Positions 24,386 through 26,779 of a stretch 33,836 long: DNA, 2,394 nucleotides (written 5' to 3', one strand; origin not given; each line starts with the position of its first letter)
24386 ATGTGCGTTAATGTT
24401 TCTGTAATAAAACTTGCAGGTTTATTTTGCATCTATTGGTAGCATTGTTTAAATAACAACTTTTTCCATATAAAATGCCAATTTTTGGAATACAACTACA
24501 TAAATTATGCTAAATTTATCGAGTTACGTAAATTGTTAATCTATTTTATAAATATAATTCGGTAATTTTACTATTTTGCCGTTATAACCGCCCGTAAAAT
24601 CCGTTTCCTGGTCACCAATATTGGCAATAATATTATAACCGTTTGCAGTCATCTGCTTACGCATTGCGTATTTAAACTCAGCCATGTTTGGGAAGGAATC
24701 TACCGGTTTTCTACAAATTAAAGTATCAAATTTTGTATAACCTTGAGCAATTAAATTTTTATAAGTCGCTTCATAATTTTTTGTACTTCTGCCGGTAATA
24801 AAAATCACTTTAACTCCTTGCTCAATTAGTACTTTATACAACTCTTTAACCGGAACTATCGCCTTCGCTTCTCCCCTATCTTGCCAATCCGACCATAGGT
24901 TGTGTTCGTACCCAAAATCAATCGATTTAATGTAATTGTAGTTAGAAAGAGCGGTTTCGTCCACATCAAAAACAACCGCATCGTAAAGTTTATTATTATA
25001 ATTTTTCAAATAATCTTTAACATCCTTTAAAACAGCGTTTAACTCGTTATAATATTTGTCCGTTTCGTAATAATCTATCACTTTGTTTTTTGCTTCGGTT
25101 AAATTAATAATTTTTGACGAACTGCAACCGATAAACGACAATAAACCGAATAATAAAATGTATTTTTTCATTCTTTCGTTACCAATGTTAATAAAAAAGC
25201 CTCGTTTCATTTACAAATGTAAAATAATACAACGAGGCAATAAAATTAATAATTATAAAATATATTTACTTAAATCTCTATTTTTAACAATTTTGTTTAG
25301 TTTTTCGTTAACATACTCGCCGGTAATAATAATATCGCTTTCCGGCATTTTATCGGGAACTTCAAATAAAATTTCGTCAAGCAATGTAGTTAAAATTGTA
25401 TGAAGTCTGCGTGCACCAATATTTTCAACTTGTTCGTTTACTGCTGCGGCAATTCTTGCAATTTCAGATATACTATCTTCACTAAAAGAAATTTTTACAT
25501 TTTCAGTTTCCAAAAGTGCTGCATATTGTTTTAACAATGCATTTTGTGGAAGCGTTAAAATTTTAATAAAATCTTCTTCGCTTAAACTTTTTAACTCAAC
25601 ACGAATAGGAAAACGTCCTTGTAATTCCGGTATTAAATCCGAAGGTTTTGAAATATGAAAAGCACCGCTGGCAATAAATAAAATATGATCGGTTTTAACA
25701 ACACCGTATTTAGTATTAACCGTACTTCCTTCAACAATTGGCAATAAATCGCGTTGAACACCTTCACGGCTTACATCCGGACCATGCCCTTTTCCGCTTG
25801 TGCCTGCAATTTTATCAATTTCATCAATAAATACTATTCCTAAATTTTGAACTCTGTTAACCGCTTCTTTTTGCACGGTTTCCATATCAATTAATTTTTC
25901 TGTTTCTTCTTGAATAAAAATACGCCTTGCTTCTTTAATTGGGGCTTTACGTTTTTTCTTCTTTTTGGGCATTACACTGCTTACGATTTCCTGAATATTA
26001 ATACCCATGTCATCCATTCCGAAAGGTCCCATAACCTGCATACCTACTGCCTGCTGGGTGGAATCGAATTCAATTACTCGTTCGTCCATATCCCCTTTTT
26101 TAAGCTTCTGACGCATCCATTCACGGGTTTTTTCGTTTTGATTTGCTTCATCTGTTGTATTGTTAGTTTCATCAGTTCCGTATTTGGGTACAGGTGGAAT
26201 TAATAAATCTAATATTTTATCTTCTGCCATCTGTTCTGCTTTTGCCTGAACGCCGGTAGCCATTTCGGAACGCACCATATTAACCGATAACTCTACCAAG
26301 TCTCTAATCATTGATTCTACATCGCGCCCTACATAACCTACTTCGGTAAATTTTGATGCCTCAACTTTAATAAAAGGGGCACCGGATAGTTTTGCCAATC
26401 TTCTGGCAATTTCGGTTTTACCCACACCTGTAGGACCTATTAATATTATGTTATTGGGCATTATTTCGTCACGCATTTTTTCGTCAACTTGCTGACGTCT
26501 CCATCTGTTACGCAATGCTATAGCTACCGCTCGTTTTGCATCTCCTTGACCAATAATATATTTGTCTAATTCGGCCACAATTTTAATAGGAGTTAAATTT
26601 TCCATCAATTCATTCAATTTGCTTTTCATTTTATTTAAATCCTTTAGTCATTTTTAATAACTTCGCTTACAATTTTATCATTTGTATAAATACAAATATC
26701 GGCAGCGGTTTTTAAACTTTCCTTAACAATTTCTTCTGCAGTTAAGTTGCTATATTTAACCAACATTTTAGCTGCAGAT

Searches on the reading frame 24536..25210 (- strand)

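Call 70: search_protein_families(library=pfam, proteins=[window:24536-25210:-], max_evalue=1e-12)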
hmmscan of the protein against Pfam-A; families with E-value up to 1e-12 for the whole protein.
window:24536-25210:- (224 aa): 1 family
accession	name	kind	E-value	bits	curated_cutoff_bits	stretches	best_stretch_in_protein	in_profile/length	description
PF03767.20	Acid_phosphat_B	-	1.6e-45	155.8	27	1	39-223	38-229/230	HAD superfamily, subfamily IIIB (Acid phosphatase)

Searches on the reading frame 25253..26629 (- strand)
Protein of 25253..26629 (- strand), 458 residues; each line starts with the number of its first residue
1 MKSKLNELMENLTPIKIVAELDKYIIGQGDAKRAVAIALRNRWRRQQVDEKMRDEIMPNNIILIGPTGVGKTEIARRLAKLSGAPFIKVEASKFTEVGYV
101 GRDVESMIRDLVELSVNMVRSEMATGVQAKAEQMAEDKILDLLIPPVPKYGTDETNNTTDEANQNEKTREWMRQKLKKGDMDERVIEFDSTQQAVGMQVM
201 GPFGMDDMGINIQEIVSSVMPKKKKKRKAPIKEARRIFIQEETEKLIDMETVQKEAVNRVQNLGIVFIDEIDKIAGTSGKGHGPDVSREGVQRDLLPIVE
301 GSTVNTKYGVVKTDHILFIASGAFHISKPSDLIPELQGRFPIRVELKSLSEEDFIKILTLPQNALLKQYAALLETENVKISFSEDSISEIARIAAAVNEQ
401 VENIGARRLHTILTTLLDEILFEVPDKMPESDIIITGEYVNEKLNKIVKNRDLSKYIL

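Call 70: search_protein_families(library=pfam, proteins=[window:25253-26629:-], max_evalue=1e-12)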
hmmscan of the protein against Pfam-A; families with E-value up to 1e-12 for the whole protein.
window:25253-26629:- (458 aa): 2 families
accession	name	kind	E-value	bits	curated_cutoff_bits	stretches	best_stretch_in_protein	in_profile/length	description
PF07724.20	AAA_2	-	1.8e-33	116.4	27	1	205-343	19-166/166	AAA domain (Cdc48 subfamily)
PF00004.35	AAA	-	4e-17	63.3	21.2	0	61-109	1-51/131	ATPase family associated with various cellular activities (AAA)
